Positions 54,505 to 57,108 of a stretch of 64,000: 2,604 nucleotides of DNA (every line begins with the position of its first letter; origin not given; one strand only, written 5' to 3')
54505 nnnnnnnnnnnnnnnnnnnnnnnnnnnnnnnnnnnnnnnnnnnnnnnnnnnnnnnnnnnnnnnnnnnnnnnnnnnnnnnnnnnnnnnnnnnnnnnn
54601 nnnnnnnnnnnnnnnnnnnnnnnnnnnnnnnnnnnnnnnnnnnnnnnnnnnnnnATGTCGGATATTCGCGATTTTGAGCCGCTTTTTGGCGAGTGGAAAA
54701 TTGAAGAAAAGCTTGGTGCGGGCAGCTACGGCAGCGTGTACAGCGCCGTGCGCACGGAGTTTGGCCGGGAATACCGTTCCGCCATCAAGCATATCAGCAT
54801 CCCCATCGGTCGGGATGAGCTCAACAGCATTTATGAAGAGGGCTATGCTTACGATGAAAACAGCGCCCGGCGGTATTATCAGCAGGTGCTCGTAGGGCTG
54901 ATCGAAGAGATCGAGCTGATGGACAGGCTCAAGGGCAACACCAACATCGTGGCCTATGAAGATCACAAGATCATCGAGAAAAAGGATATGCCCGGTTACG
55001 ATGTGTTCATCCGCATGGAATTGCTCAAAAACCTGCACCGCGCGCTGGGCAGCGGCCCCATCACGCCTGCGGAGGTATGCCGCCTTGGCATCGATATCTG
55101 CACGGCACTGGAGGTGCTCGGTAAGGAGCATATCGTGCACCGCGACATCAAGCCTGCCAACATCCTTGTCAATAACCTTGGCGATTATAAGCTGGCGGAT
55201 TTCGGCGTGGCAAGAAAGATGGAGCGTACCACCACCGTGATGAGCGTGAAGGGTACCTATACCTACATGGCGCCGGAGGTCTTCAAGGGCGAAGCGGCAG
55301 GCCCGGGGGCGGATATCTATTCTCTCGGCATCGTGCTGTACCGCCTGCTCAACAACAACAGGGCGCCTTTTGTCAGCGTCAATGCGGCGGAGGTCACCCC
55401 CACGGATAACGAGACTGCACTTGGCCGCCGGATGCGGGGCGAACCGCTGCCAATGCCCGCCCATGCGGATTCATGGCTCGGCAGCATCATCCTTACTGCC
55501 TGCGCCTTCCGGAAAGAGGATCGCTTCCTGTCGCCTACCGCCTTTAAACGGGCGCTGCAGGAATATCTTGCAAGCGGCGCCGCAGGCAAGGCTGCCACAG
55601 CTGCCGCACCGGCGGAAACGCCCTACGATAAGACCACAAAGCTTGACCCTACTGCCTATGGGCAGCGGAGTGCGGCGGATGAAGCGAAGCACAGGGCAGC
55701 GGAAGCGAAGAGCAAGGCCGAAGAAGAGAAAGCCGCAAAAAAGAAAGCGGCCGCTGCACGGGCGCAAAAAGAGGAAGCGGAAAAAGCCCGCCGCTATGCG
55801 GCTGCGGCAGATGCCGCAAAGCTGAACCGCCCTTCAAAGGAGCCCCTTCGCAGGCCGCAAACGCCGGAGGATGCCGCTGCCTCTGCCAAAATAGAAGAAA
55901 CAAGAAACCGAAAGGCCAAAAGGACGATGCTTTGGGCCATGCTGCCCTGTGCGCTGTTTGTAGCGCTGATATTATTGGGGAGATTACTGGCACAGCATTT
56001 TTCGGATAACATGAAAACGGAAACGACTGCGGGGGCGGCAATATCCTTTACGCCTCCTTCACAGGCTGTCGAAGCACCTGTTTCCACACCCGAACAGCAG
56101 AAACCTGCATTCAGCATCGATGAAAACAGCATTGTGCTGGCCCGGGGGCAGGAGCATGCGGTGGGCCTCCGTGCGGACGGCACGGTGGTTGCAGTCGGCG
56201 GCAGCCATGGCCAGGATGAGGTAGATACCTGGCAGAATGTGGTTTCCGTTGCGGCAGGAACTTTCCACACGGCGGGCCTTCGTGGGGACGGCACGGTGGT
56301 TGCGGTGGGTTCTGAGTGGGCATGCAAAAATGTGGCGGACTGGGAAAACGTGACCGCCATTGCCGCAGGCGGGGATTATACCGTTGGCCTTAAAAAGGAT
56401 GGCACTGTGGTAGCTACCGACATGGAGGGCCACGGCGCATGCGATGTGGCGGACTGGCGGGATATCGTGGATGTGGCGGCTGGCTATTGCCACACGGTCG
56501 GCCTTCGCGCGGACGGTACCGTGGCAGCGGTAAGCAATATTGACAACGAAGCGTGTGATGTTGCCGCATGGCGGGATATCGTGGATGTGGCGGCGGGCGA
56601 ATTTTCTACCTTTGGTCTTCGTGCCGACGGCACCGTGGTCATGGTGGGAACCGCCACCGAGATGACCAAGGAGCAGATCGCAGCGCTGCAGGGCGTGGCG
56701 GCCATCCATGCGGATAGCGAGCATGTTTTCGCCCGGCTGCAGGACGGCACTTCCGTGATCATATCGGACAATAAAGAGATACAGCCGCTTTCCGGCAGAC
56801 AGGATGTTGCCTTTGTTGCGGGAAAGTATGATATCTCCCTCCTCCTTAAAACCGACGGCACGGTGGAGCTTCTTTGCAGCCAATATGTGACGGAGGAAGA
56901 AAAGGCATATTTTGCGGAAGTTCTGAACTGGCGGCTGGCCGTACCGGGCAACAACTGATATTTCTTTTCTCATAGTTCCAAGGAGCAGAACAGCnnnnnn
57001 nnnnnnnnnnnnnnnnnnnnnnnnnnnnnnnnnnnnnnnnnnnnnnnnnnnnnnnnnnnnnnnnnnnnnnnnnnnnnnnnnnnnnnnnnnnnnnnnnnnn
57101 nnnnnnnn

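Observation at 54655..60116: Two apparently active transmembrane Ser/Thr kinases plus a PP2C inside a T7SS locus: a threonine-phosphorylation switch analogous to T6SS PpkA/PppA/Fha1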

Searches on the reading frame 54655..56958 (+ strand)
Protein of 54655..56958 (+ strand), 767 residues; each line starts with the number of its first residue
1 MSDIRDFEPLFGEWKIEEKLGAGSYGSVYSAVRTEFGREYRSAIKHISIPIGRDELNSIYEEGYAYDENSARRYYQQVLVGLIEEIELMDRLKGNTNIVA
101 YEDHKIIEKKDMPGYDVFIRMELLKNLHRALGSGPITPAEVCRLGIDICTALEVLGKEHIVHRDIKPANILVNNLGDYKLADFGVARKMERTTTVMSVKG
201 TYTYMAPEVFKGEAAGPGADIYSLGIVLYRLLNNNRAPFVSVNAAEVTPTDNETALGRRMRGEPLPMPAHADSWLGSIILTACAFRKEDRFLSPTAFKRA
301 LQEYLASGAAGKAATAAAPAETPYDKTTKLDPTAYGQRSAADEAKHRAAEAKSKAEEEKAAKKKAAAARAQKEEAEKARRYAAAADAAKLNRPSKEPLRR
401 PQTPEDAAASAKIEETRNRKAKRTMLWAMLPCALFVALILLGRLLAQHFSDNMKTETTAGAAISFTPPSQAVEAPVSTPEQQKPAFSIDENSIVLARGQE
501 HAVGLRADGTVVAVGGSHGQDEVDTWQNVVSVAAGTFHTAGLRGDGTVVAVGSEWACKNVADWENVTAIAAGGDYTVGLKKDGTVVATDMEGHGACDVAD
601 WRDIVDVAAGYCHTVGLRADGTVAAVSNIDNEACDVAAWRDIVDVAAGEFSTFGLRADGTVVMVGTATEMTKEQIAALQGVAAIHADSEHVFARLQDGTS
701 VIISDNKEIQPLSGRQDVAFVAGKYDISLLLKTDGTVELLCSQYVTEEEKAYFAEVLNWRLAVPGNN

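Call 5: search_protein_families(library=pfam, proteins=[window:54655-56958:+], max_evalue=0.01)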
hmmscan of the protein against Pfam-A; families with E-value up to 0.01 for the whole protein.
window:54655-56958:+ (767 aa): 6 families
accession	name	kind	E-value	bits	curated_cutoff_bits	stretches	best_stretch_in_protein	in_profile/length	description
PF00069.31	Pkinase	-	1e-36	127.1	31.7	1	15-246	2-204/263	Protein kinase domain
PF07714.23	PK_Tyr_Ser-Thr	-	2.6e-25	89.7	23.1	1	15-290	2-248/258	Protein tyrosine and serine/threonine kinase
PF13540.12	RCC1_2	-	4.9e-22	77.5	22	2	529-553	1-25/30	Regulator of chromosome condensation (RCC1) repeat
PF25390.1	WD40_RLD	-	3.2e-10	40.3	150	2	600-676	29-122/363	RCC1-like domain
PF17667.7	Pkinase_fungal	-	0.00013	21.3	24.1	1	147-220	294-375/387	Fungal protein kinase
PF03109.22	ABC1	-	0.00034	20.3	22.9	1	137-193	167-221/244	ABC1 atypical kinase-like domain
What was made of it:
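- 54655..56958 (+): K1: active-type Hanks Ser/Thr kinase, then a long Lys/Ala/Glu-rich linker, one TM segment and an extracellular RCC1-repeat beta-propeller. Pfam (call 5).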

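Call 7: search_solved_structures(query=window:54655-56958:+, show_alignments=2, max_evalue=0.001)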
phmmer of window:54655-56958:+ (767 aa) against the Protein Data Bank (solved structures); distinct sequences matched with E-value up to 0.001: 2479 (the best 60 are shown).
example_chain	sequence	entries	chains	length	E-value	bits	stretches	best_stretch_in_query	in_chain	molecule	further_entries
3f69_A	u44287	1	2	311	1.2e-19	73.1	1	133-298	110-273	Serine/threonine-protein kinase pknB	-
3f61_A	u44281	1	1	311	2.6e-19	72.1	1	133-298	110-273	Serine/threonine-protein kinase pknB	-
3ori_A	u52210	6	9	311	3.2e-19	71.8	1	133-298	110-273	Serine/threonine protein kinase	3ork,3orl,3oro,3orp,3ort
1mru_A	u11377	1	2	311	3.3e-19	71.8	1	133-298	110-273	Probable serine/threonine-protein kinase pknB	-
3orm_A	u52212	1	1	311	3.4e-19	71.7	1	133-298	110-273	Serine/threonine protein kinase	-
6i2p_A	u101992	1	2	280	4.1e-19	71.4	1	133-294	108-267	Serine/threonine-protein kinase PknB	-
6b2p_A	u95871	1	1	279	4.1e-19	71.4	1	133-294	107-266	Serine/threonine-protein kinase PknB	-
5u94_A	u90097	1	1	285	4.3e-19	71.4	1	133-295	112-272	Serine/threonine-protein kinase PknB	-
1o6y_A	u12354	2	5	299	5e-19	71.2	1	133-294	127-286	SERINE/THREONINE-PROTEIN KINASE PKNB | Probable serine/threonine-protein kinase pknB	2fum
9ymt_A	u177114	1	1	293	7.7e-17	63.9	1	151-245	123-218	Serine/Threonine Kinase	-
4eqm_A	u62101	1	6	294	7.7e-17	63.9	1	134-245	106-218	Protein kinase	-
3ggf_A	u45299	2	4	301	8.9e-17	63.7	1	129-232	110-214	Serine/threonine-protein kinase MST4 | Serine/threonine-protein kinase 26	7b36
4u8z_A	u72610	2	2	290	1.5e-16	63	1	131-233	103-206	Serine/threonine-protein kinase 24 | Serine/threonine-protein kinase 24 36 kDa subunit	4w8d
3zhp_C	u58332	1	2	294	1.5e-16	62.9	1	131-233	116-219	SERINE/THREONINE-PROTEIN KINASE 24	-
4w8e_A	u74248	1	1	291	1.5e-16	62.9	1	131-233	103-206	Serine/threonine-protein kinase 24 36 kDa subunit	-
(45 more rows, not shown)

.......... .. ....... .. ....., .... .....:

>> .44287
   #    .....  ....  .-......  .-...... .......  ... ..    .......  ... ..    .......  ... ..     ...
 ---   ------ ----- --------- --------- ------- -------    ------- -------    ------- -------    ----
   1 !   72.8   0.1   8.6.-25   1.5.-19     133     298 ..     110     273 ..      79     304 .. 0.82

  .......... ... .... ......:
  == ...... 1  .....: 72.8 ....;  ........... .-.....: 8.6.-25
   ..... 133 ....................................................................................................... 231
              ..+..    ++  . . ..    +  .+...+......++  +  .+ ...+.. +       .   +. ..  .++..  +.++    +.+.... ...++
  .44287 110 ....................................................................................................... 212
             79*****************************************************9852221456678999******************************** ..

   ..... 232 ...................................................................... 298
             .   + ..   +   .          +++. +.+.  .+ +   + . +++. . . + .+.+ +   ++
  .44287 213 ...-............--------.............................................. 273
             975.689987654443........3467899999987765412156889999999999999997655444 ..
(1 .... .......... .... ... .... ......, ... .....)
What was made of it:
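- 54655..56958 (+): PknB alignment (call 7).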

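Call 63: find_homologous_proteins(query=window:54655-56958:+, max_evalue=1e-30)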
Query window:54655-56958:+ (767 aa): 2584 proteins with E <= 1e-30 among 8000 candidates; the best 120 are listed.
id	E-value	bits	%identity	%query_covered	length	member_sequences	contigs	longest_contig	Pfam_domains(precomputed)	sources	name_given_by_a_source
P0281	0.0e+0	1718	100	100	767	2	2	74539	PF07714.24,PF00069.32,PF13540.13,PF25390.2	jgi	-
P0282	2.1e-209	715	35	47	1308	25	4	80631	PF07714.24,PF00069.32,PF03382.21,PF13306.13,PF13540.13,PF13855.13,PF25390.2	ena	-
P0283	2.4e-206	705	45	96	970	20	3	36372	PF07714.24,PF00069.32,PF13540.13,PF25390.2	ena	-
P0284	1.6e-203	696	45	96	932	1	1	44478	PF07714.24,PF00069.32,PF13540.13,PF25390.2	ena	-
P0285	9.8e-198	677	45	96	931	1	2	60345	PF07714.24,PF00069.32,PF13540.13,PF25390.2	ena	-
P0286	2.5e-195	669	45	96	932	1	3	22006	PF07714.24,PF00069.32,PF13540.13,PF25390.2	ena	-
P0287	2.4e-193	662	45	92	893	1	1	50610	PF07714.24,PF00069.32,PF13540.13,PF25390.2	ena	-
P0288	2.4e-193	662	45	96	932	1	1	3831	PF07714.24,PF00069.32,PF13540.13,PF25390.2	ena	-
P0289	4.0e-193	662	44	34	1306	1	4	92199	PF07714.24,PF00069.32,PF03382.21,PF13306.13,PF13540.13,PF25390.2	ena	-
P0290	6.4e-193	661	44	34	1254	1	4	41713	PF07714.24,PF00069.32,PF03382.21,PF13306.13,PF13540.13,PF25390.2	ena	-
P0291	6.4e-193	661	44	34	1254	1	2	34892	PF07714.24,PF00069.32,PF03382.21,PF13306.13,PF13540.13,PF25390.2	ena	-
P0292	7.3e-193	661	44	34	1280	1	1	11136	PF07714.24,PF00069.32,PF03382.21,PF13306.13,PF13540.13,PF25390.2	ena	-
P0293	7.5e-193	661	44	34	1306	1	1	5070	PF07714.24,PF00069.32,PF03382.21,PF13306.13,PF13540.13,PF25390.2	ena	-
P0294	8.7e-193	661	44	34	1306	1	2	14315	PF07714.24,PF00069.32,PF03382.21,PF13306.13,PF13540.13,PF25390.2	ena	-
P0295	9.4e-193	660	44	34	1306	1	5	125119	PF07714.24,PF00069.32,PF03382.21,PF13306.13,PF13540.13,PF25390.2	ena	-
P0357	4.0e-140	486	36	94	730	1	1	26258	PF07714.24,PF00069.32,PF13540.13,PF25390.2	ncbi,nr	ncbi:MAG: protein kinase [Ruminococcus sp.]|nr:protein kinase [Ruminococcus sp.]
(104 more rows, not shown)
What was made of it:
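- Tried and rejected: K1 orthologue search (call 63).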

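Call 64: find_encoding_contigs(protein=P0285, flank=10000, max_places=1)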
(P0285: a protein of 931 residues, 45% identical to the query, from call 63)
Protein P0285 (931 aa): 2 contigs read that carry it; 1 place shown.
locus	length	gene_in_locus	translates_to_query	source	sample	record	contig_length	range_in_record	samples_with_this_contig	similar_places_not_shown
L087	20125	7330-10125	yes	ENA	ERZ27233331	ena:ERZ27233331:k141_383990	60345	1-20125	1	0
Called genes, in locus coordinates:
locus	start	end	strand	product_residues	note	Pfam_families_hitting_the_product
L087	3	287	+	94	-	?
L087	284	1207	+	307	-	PF00481:PP2C, PF13672:PP2C_2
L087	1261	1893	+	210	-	PF16697:Yop-YscD_cpl, PF00498:FHA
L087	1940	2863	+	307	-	PF16697:Yop-YscD_cpl (weak), PF00498:FHA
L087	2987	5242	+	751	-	PF00069:Pkinase, PF07714:PK_Tyr_Ser-Thr, PF13416:SBP_bac_8 (weak)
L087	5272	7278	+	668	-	-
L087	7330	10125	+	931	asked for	PF00069:Pkinase, PF07714:PK_Tyr_Ser-Thr, PF25390:WD40_RLD, PF13540:RCC1_2, PF25390:WD40_RLD, PF13540:RCC1_2, PF25390:WD40_RLD, PF13540:RCC1_2, +2 more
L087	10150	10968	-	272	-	PF02811:PHP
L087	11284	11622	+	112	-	PF07883:Cupin_2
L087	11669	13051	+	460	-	PF01554:MatE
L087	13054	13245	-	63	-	-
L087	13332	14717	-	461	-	PF16822:ALGX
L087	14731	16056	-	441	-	PF03062:MBOAT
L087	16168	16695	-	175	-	-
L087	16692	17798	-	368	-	PF01427:Peptidase_M15, PF02557:VanY (weak)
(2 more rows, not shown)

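Call 65: find_encoding_contigs(protein=P0357, flank=10000, max_places=1)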
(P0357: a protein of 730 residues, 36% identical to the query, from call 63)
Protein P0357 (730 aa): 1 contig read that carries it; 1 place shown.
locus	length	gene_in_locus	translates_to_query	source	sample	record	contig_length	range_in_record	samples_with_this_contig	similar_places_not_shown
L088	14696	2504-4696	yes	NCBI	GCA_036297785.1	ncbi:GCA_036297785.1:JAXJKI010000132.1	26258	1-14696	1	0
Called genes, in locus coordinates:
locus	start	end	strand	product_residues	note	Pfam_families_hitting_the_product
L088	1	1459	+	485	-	?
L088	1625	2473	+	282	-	PF02645:DegV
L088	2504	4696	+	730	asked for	PF00069:Pkinase, PF07714:PK_Tyr_Ser-Thr, PF13540:RCC1_2, PF25390:WD40_RLD, PF13540:RCC1_2 (weak), PF25390:WD40_RLD, PF13540:RCC1_2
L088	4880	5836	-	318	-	PF13593:SBF_like, PF01758:SBF, PF03547:Mem_trans (faint)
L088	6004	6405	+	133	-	-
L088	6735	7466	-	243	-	PF20772:TACO1_YebC_N, PF01709:Transcrip_reg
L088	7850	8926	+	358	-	PF00535:Glycos_transf_2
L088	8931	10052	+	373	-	PF13450:NAD_binding_8, PF01593:Amino_oxidase (weak), PF03275:GLF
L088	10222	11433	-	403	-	-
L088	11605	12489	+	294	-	PF03755:YicC-like_N, PF08340:YicC-like_C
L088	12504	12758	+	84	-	PF04025:RemA-like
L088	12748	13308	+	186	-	PF00625:Guanylate_kin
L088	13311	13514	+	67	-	PF01192:RNA_pol_Rpb6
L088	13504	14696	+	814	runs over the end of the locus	PF17764:PriA_3primeBD, PF00270:DEAD, PF04851:ResIII, PF18319:Zn_ribbon_PriA, PF00271:Helicase_C, PF18074:PriA_C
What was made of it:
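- K1-family kinases sit in non-T7SS contexts (calls 64, 65).
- Tried and rejected: Two family members examined lie in non-T7SS contexts (calls 64, 65).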

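Call 71: search_protein_families(library=ncbifam, proteins=[window:54655-56958:+], max_evalue=0.001)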
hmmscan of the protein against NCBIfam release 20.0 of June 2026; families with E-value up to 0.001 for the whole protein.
window:54655-56958:+ (767 aa): 9 families
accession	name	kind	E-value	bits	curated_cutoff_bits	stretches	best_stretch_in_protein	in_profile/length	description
NF033483.0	PknB_PASTA_kin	equivalog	2.5e-42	145.6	450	1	117-366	82-321/563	Stk1 family PASTA domain-containing Ser/Thr kinase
NF047741.1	antiphage_MADS6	equivalog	2.6e-29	102.2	460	1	84-330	244-487/612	methylation-associated defense system protein kinase MAD6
NF052427.1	StpK7MSMEG_1200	equivalog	1.7e-20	73.1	900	1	11-300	6-264/601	serine/threonine protein kinase StpK7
NF038150.1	lanthi_synth_IV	equivalog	8.2e-15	54.2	650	1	120-313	281-465/851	class IV lanthionine synthetase LanL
NF009651.0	PRK13184.1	equivalog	6e-14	51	839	1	146-306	120-292/932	serine/threonine-protein kinase PknD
NF033442.0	BREX_PglW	equivalog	4.6e-12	44.5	990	2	82-191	555-665/1391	BREX system serine/threonine kinase PglW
TIGR03903.1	TOMM_kin_cyc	equivalog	1.8e-11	42.6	705.75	1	132-231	72-182/1267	TOMM system kinase/cyclase fusion protein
NF043056.1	T4SS_LegK1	equivalog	6.2e-10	38.3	550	1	158-233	208-285/516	Dot/Icm T4SS effector kinase LegK1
NF038151.1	lanthi_synth_III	equivalog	3.2e-05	22.5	575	1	147-232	344-423/833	class III lanthionine synthetase LanKC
